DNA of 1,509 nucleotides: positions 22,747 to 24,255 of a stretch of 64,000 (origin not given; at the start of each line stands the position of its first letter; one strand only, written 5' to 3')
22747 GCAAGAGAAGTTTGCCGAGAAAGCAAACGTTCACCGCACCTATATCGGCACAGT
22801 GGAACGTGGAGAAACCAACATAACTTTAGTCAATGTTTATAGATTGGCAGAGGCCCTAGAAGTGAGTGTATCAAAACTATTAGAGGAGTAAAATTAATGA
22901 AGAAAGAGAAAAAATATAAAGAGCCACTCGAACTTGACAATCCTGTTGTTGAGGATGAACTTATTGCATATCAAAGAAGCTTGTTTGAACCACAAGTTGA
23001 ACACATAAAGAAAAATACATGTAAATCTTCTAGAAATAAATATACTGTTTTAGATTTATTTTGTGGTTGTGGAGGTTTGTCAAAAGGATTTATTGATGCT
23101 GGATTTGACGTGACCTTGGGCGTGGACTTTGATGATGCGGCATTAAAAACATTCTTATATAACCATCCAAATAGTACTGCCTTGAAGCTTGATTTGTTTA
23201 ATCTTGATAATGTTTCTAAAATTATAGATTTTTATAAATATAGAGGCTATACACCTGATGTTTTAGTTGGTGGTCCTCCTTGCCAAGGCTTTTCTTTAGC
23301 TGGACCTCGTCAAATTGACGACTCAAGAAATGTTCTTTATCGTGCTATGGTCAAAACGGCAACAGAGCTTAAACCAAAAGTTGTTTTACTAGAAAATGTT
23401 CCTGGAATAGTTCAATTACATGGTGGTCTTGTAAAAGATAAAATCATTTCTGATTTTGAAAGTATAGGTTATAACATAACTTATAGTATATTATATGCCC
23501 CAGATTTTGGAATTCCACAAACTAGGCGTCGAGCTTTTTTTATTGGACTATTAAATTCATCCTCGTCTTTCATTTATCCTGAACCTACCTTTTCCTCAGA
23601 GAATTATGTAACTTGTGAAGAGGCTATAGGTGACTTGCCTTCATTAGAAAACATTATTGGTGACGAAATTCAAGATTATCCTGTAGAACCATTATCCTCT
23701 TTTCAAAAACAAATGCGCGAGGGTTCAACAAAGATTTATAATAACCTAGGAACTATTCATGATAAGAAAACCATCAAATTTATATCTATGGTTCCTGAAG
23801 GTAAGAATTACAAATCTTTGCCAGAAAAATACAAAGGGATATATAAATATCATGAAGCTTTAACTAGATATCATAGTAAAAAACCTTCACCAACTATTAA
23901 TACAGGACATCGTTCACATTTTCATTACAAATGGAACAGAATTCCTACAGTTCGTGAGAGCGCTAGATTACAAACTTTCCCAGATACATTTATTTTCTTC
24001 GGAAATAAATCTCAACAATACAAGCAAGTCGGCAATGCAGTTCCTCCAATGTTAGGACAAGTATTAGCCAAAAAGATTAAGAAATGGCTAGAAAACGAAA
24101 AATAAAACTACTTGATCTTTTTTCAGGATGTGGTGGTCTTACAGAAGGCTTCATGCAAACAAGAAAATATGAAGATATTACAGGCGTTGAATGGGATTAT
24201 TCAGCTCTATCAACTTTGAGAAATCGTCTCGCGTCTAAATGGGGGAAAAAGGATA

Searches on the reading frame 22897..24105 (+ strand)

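Call 18: search_protein_families(library=pfam, proteins=[window:22897-24105:+])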
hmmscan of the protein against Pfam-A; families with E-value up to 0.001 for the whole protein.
window:22897-24105:+ (402 aa): 2 families
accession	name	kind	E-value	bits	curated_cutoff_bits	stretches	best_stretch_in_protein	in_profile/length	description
PF00145.23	DNA_methylase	-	3.1e-70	237.6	22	1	49-396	1-324/324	C-5 cytosine-specific DNA methylase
PF09445.16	Methyltransf_15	-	0.0001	22.4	22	1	50-164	3-119/165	RNA cap guanine-N2 methyltransferase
